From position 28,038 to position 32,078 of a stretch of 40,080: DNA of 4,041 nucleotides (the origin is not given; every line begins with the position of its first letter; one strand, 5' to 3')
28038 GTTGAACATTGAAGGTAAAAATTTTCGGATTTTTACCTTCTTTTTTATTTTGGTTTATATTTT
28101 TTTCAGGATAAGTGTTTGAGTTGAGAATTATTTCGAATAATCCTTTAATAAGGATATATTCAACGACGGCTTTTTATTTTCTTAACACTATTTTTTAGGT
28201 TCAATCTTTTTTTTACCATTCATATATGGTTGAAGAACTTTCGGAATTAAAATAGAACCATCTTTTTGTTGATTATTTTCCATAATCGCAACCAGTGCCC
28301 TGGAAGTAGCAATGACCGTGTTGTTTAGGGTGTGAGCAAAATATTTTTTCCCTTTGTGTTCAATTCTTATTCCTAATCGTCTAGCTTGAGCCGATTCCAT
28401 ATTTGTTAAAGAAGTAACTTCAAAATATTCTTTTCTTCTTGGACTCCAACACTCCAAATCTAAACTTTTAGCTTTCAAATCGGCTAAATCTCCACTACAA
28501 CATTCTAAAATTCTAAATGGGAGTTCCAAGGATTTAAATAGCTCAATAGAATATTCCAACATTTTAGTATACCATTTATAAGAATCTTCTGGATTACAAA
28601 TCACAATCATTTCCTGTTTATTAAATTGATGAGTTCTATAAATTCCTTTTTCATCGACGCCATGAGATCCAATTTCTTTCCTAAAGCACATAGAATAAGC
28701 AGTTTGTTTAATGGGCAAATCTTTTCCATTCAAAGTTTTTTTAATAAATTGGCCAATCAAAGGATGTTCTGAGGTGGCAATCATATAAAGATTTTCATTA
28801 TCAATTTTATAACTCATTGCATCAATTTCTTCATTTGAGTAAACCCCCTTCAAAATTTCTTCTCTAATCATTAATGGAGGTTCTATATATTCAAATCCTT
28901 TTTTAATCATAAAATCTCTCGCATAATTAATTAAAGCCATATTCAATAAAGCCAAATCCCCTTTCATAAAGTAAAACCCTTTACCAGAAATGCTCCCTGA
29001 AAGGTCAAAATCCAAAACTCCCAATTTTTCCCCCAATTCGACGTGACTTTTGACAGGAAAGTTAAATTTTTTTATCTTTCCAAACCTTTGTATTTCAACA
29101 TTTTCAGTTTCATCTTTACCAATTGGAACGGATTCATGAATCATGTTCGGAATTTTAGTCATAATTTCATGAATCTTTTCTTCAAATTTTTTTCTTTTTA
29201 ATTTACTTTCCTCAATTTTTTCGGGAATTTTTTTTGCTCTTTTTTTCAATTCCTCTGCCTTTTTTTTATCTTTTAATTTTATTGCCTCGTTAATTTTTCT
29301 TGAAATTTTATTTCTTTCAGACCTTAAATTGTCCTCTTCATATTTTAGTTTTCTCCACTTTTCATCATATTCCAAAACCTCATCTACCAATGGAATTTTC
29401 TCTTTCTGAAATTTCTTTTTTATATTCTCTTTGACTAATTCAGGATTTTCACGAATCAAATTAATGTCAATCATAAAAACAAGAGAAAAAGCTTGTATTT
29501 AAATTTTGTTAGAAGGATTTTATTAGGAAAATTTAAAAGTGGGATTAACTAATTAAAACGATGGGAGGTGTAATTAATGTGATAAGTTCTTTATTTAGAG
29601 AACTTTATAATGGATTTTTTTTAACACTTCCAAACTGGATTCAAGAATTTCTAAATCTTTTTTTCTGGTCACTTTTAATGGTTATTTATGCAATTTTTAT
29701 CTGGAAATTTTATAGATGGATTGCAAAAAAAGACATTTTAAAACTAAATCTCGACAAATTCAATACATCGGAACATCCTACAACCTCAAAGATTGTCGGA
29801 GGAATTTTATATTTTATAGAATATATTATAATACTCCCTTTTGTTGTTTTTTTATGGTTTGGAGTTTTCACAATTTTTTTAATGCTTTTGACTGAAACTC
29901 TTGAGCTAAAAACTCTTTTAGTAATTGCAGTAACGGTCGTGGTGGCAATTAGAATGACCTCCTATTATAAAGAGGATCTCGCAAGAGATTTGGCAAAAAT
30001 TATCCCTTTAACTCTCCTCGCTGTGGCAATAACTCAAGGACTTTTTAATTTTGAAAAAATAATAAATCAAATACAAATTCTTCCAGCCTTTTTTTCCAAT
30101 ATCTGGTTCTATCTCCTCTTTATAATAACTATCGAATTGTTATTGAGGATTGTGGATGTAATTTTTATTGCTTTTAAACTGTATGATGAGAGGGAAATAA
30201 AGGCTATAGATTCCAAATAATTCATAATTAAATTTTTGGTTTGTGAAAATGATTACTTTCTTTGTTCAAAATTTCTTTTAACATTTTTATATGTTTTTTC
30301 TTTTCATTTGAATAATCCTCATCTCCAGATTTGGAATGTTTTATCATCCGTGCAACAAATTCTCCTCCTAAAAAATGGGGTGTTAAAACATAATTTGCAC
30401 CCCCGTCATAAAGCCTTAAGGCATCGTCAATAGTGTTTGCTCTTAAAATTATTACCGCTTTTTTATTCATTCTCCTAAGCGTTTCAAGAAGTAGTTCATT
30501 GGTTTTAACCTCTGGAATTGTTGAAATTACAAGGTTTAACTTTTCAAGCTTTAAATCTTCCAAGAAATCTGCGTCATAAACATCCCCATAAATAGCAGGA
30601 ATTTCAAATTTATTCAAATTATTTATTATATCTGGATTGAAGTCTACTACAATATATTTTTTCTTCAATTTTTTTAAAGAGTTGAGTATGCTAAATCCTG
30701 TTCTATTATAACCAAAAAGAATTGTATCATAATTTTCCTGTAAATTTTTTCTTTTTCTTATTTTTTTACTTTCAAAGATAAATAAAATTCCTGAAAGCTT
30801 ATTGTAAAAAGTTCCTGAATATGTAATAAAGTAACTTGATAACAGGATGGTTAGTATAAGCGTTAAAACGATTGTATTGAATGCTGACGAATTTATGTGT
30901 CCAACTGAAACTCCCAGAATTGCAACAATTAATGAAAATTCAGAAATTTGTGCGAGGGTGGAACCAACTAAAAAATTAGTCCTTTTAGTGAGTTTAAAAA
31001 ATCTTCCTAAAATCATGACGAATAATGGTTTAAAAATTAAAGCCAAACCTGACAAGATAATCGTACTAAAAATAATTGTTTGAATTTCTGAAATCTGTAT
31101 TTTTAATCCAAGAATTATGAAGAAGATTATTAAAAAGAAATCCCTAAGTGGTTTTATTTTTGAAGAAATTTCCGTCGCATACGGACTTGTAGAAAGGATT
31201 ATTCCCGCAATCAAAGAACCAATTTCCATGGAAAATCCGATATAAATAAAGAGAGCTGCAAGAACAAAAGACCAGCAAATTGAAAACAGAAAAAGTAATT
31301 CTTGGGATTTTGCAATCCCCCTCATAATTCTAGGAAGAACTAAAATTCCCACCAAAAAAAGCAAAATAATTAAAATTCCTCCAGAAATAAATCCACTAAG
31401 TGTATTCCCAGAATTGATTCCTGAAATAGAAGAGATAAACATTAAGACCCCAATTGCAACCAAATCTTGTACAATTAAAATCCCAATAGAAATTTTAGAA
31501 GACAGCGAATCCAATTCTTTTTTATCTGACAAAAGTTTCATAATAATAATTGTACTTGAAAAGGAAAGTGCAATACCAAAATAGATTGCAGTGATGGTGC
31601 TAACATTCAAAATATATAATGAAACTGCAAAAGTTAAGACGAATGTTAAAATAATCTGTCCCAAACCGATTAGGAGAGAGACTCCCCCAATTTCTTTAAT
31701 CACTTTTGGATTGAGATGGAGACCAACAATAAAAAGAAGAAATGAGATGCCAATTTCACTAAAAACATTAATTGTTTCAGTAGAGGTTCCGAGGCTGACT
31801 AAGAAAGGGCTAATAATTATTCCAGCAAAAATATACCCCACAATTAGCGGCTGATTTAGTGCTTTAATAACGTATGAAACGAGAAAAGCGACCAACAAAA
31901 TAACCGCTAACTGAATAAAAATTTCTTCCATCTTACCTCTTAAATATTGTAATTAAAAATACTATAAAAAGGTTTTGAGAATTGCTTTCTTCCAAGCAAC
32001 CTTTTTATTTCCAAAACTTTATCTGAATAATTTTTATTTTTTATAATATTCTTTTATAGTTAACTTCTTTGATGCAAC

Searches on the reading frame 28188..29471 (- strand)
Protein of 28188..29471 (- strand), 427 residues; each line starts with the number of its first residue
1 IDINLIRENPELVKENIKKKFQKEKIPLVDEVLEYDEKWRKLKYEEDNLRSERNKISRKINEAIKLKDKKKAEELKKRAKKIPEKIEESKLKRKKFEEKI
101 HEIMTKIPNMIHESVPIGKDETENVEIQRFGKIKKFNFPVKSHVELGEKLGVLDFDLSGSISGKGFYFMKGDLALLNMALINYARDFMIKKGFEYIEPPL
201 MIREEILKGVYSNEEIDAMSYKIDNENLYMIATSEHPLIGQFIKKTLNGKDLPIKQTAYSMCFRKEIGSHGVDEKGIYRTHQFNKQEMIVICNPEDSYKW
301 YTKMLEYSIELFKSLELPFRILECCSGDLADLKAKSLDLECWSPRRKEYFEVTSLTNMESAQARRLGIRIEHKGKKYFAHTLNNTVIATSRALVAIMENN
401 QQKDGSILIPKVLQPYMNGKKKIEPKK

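Call 36: search_protein_families(library=pfam, proteins=[window:28188-29471:-], max_evalue=0.001)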
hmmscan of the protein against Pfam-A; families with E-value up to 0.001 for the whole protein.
window:28188-29471:- (427 aa): 2 families
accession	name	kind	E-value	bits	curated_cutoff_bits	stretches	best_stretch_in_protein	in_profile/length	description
PF00587.30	tRNA-synt_2b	-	3.5e-30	105.8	29.3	1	223-400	5-179/179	tRNA synthetase class II core domain (G, H, P, S and T)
PF02403.27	Seryl_tRNA_N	-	1.2e-23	83.8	28.2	1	1-110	2-107/108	Seryl-tRNA synthetase N-terminal domain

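Call 38: search_protein_families(library=ncbifam, proteins=[window:28188-29471:-], max_evalue=1e-10)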
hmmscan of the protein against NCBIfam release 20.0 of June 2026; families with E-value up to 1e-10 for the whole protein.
window:28188-29471:- (427 aa): 1 family
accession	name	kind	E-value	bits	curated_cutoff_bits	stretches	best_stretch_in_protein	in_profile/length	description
TIGR00414.1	serS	equivalog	1.7e-130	435.8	301.65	1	1-417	2-418/418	serine--tRNA ligase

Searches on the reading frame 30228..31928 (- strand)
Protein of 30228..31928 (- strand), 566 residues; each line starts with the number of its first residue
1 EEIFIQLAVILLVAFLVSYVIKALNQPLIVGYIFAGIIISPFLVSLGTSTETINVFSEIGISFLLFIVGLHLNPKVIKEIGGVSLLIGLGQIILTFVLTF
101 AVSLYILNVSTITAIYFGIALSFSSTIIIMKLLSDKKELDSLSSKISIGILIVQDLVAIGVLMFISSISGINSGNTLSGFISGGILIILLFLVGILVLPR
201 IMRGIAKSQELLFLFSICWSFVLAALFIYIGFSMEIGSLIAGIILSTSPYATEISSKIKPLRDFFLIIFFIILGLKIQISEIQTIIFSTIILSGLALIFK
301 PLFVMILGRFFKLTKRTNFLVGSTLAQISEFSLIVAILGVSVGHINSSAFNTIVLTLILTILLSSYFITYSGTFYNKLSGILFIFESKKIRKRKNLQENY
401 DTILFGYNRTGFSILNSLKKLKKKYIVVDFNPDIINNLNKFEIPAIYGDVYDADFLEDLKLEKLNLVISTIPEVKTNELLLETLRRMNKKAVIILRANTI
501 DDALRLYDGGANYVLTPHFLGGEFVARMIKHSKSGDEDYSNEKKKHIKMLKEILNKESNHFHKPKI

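Call 36: search_protein_families(library=pfam, proteins=[window:30228-31928:-], max_evalue=0.001)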
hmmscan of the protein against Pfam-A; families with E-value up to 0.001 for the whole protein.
window:30228-31928:- (566 aa): 2 families
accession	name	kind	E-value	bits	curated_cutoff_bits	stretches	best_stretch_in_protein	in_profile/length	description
PF00999.27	Na_H_Exchanger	-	3.5e-55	187.8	26.2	1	12-364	2-365/375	Sodium/hydrogen exchanger, transmembrane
PF02254.24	TrkA_N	-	3.6e-21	76.1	23.8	1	403-517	2-116/116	TrkA-N domain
